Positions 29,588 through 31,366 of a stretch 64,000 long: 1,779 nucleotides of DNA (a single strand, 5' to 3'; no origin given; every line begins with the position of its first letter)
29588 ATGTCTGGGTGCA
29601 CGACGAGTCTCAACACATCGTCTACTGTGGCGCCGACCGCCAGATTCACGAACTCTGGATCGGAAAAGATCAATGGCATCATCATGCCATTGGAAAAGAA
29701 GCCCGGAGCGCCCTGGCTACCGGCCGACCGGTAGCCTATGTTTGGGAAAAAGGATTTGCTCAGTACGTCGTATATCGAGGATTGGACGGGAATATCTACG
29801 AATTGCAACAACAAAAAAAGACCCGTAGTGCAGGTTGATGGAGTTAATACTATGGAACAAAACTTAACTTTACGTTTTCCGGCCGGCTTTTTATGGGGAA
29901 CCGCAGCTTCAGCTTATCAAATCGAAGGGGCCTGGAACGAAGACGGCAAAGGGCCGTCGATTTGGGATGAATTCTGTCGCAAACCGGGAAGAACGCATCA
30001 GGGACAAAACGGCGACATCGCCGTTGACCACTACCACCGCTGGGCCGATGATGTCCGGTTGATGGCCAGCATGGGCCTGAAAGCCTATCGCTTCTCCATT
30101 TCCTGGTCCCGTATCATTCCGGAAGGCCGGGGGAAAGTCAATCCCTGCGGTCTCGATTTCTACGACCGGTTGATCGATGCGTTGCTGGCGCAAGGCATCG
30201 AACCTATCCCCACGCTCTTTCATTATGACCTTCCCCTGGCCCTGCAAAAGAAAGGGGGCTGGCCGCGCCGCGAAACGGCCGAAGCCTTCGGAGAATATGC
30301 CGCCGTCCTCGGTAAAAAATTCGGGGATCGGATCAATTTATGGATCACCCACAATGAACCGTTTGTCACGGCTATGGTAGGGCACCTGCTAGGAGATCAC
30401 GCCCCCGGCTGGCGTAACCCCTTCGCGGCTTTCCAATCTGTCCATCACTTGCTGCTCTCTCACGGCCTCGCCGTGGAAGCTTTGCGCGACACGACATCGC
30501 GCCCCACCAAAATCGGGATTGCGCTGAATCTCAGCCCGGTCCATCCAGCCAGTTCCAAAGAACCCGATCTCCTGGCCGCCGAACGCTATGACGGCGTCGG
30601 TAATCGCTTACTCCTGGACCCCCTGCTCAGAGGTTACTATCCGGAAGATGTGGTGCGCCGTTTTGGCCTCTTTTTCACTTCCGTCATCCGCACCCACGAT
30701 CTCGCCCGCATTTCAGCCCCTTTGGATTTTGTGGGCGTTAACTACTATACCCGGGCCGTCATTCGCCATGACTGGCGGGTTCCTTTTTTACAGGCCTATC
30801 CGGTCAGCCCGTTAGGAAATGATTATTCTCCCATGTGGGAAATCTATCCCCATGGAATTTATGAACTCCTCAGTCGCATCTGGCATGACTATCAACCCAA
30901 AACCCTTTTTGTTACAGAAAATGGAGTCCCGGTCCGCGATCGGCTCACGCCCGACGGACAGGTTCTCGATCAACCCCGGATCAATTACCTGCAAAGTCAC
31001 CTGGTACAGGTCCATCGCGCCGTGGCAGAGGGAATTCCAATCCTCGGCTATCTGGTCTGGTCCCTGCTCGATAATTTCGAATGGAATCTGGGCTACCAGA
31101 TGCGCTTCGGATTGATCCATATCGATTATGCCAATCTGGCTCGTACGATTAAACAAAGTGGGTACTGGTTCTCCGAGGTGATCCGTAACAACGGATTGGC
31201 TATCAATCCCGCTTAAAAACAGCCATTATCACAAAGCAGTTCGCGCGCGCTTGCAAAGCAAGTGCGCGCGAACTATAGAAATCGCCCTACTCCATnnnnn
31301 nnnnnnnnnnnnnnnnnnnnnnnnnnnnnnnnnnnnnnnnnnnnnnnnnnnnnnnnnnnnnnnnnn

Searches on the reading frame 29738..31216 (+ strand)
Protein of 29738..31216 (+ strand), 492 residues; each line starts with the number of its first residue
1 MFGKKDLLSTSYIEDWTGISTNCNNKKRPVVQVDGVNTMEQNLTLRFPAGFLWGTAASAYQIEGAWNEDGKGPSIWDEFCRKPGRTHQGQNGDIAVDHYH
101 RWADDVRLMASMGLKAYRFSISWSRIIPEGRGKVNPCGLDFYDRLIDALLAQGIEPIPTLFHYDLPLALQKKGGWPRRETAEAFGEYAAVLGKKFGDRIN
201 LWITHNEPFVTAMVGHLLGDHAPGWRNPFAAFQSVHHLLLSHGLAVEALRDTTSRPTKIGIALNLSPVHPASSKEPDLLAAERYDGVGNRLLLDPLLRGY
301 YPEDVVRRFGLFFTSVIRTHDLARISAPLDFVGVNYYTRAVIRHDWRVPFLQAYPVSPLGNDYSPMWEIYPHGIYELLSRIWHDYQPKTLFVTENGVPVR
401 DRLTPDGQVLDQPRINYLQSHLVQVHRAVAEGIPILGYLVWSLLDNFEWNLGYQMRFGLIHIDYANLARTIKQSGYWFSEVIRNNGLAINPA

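Call 3: search_protein_families(library=pfam, proteins=[window:29738-31216:+], max_evalue=0.01)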
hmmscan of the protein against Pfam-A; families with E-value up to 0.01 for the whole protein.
window:29738-31216:+ (492 aa): 1 family
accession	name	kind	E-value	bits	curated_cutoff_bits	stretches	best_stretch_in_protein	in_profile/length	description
PF00232.24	Glyco_hydro_1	-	6.6e-162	539.5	22.6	1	46-486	4-452/453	Glycosyl hydrolase family 1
